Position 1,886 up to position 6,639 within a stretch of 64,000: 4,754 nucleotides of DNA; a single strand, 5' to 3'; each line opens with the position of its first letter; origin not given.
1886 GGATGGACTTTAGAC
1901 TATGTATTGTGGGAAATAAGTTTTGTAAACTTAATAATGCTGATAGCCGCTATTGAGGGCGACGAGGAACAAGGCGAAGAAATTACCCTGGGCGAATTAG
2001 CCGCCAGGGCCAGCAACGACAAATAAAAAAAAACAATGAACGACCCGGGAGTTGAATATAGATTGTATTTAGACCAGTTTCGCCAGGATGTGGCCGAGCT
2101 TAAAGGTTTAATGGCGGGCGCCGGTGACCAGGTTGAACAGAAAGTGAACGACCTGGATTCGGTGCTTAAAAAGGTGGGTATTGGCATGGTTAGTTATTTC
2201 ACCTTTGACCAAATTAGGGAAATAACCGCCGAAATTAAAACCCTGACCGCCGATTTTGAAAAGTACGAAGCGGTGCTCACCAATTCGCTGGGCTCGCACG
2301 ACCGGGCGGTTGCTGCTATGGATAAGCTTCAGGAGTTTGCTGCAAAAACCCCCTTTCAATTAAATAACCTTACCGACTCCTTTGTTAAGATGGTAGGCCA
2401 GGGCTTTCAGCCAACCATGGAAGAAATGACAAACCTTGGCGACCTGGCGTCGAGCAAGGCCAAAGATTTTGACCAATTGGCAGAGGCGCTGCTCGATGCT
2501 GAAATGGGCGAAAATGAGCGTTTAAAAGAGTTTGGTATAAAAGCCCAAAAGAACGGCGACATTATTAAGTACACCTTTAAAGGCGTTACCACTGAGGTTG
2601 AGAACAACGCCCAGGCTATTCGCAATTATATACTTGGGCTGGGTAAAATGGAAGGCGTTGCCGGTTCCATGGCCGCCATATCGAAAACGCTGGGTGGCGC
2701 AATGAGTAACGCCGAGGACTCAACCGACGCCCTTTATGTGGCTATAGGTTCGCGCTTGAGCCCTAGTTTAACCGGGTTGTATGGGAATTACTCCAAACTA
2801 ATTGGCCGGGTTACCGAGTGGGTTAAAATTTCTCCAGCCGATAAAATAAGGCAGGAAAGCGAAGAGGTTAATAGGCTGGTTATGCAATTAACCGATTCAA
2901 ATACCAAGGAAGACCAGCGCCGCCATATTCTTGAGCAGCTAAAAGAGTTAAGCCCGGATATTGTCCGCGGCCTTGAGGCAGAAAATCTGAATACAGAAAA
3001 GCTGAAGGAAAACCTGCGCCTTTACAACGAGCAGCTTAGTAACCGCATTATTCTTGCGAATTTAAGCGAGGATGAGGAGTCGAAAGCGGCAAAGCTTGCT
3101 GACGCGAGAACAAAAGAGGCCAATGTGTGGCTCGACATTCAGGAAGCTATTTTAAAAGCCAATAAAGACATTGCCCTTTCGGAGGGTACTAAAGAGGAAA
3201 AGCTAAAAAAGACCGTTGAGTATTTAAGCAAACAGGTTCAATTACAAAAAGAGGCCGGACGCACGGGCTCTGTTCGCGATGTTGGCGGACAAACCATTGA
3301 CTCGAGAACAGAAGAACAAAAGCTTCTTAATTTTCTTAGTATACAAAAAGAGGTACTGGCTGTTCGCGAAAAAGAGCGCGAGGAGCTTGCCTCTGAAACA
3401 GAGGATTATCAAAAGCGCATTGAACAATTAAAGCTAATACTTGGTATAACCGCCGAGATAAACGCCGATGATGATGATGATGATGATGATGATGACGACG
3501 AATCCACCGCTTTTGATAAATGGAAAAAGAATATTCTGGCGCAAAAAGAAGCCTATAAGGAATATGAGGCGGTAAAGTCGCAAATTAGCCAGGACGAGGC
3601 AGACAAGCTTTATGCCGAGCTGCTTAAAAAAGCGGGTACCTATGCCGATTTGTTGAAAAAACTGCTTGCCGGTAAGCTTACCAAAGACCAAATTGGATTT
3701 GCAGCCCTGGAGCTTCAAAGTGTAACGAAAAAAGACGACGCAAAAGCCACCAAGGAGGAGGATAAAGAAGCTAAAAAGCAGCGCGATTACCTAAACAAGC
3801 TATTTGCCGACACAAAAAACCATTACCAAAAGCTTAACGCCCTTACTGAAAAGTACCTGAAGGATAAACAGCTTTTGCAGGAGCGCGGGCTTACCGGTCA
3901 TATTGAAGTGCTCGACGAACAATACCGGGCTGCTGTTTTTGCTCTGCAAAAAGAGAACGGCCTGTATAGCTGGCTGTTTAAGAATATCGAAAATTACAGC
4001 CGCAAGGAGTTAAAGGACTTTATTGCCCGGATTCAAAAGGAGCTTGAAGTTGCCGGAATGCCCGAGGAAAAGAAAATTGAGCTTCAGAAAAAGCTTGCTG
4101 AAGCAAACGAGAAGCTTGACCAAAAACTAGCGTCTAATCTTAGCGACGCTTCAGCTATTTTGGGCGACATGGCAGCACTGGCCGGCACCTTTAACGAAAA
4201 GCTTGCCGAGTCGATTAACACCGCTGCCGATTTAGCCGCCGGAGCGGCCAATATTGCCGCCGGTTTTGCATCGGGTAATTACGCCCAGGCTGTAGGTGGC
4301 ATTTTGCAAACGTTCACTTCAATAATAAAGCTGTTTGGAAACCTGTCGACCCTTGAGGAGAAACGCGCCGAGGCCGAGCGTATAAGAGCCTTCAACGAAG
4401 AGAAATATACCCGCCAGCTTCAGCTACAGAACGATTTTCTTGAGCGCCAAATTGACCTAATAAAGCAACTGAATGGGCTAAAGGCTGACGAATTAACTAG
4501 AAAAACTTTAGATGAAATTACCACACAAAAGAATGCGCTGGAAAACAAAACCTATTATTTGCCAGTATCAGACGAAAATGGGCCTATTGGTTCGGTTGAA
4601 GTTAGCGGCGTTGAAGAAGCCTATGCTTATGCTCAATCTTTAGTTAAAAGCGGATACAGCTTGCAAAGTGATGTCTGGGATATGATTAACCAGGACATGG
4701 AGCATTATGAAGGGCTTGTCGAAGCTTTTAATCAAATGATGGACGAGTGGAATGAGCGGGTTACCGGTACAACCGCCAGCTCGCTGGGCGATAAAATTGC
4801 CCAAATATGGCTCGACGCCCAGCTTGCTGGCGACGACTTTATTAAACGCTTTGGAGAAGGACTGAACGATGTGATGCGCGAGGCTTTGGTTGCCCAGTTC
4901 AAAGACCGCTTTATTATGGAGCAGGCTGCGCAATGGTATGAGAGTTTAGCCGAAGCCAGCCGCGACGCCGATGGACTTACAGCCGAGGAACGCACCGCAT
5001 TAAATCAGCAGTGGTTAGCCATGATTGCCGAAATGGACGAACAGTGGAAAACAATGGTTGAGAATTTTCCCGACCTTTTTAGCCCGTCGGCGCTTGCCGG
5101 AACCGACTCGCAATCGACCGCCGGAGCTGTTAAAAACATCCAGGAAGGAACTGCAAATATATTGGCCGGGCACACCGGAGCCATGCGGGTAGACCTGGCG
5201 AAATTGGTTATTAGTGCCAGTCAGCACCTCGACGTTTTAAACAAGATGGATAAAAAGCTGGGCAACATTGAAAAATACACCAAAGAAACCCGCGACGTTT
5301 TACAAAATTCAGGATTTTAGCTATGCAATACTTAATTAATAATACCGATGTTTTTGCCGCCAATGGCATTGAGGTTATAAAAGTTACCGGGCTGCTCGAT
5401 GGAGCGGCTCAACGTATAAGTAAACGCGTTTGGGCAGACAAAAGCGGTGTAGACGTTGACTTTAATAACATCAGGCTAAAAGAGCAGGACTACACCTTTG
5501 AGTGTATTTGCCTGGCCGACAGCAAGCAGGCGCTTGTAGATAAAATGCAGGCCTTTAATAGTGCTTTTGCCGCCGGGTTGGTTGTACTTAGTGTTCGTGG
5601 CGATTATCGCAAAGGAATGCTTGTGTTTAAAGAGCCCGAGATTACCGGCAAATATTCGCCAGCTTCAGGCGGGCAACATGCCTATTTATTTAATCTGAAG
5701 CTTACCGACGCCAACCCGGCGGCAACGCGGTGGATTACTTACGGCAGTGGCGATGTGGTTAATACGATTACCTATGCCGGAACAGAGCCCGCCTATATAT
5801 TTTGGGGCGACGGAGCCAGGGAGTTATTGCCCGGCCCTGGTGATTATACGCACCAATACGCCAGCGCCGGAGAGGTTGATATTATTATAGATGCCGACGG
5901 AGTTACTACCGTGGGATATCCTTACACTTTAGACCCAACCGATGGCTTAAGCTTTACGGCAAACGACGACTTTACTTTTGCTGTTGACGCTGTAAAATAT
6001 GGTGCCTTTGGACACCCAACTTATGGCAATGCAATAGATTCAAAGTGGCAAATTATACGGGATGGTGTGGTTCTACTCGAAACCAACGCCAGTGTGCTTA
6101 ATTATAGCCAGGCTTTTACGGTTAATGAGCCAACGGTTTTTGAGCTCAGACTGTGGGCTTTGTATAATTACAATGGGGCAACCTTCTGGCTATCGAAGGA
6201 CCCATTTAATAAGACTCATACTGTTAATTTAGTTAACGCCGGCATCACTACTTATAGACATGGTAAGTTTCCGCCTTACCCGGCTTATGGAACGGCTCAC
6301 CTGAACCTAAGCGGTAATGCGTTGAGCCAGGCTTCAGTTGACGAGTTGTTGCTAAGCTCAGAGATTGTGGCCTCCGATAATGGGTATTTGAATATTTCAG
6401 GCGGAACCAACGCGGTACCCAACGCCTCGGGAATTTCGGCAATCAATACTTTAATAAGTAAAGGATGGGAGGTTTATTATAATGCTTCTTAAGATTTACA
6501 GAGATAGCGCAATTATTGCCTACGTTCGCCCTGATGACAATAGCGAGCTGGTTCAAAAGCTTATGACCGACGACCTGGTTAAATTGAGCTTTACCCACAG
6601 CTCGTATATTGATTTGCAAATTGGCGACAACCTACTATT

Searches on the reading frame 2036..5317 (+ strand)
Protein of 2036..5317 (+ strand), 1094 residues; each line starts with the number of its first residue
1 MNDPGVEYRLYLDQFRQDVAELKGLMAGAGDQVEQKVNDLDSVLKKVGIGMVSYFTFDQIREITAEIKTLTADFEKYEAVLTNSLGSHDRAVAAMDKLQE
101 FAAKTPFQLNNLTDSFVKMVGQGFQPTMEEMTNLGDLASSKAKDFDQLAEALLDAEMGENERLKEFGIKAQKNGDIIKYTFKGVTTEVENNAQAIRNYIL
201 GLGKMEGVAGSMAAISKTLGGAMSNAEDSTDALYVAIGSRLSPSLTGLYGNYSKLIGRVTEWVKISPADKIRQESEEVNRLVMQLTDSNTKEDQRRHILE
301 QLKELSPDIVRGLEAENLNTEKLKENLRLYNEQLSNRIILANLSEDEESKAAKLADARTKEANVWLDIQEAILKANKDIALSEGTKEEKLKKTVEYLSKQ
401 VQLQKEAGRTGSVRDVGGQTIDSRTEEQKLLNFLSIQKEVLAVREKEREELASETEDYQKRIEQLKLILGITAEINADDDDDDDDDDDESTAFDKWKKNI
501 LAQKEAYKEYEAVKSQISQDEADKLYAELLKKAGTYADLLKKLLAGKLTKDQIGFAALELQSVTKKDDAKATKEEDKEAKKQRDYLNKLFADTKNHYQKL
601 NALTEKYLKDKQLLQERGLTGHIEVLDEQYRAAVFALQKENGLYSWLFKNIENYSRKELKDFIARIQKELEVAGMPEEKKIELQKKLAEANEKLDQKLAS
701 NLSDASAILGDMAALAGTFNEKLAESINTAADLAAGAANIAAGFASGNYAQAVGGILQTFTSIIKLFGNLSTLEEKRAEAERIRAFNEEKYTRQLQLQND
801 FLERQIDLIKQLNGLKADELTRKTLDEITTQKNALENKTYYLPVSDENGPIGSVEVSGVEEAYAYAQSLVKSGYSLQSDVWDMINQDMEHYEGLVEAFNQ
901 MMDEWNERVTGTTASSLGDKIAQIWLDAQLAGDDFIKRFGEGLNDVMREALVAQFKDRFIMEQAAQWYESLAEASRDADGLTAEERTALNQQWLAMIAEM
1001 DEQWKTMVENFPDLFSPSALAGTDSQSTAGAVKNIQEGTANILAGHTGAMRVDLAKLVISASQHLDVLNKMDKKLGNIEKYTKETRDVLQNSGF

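Call 6: search_protein_families(library=phrogs, proteins=[window:2036-5317:+], max_evalue=0.1)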
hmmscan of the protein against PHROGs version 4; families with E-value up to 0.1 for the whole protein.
window:2036-5317:+ (1094 aa): 9 families
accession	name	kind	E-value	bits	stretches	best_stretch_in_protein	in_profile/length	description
phrog_26804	-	unknown function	1.4e-55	189.6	1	69-240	145-316/1066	-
phrog_5062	-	tail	1.9e-39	137.2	1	71-233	165-327/753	tail length tape measure protein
phrog_9959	-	tail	5.3e-26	91.6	2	12-148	14-154/1708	tail length tape measure protein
phrog_1716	-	tail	2e-23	83.9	1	56-239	75-257/943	tail length tape measure protein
phrog_1538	-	tail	1.3e-13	51.6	1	26-757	33-689/811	tail length tape measure protein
phrog_24709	-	tail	3.7e-11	43.1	1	88-265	75-231/1069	tail length tape measure protein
phrog_21917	-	unknown function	1.4e-05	24.1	1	713-1076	1042-1366/1395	-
phrog_21576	-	unknown function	0.0056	18.1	0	272-336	17-80/123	-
phrog_2557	-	head and packaging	0.045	13.4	1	1022-1083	329-386/534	virion structural protein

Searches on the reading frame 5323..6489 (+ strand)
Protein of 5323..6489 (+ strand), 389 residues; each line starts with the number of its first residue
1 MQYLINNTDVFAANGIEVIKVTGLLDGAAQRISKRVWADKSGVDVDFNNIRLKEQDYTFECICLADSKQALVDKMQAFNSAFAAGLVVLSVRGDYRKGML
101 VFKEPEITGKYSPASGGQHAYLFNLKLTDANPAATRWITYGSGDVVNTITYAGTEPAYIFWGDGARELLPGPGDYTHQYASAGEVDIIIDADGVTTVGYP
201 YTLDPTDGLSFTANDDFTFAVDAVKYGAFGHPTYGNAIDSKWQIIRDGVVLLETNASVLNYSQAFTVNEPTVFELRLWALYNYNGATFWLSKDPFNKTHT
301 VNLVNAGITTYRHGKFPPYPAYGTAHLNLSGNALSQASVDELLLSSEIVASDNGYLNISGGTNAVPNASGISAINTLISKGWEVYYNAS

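Call 6: search_protein_families(library=phrogs, proteins=[window:5323-6489:+], max_evalue=0.1)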
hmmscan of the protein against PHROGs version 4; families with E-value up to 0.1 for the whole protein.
window:5323-6489:+ (389 aa): 4 families
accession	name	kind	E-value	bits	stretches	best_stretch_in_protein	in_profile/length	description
phrog_14220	-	unknown function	2.9e-12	47.4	1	2-190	187-381/401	-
phrog_6305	-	tail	3.4e-05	24.3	1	3-135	6-143/314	tail protein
phrog_34853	-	unknown function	0.0068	16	1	331-387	491-553/555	-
phrog_2953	-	unknown function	0.099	14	0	125-179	36-90/116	-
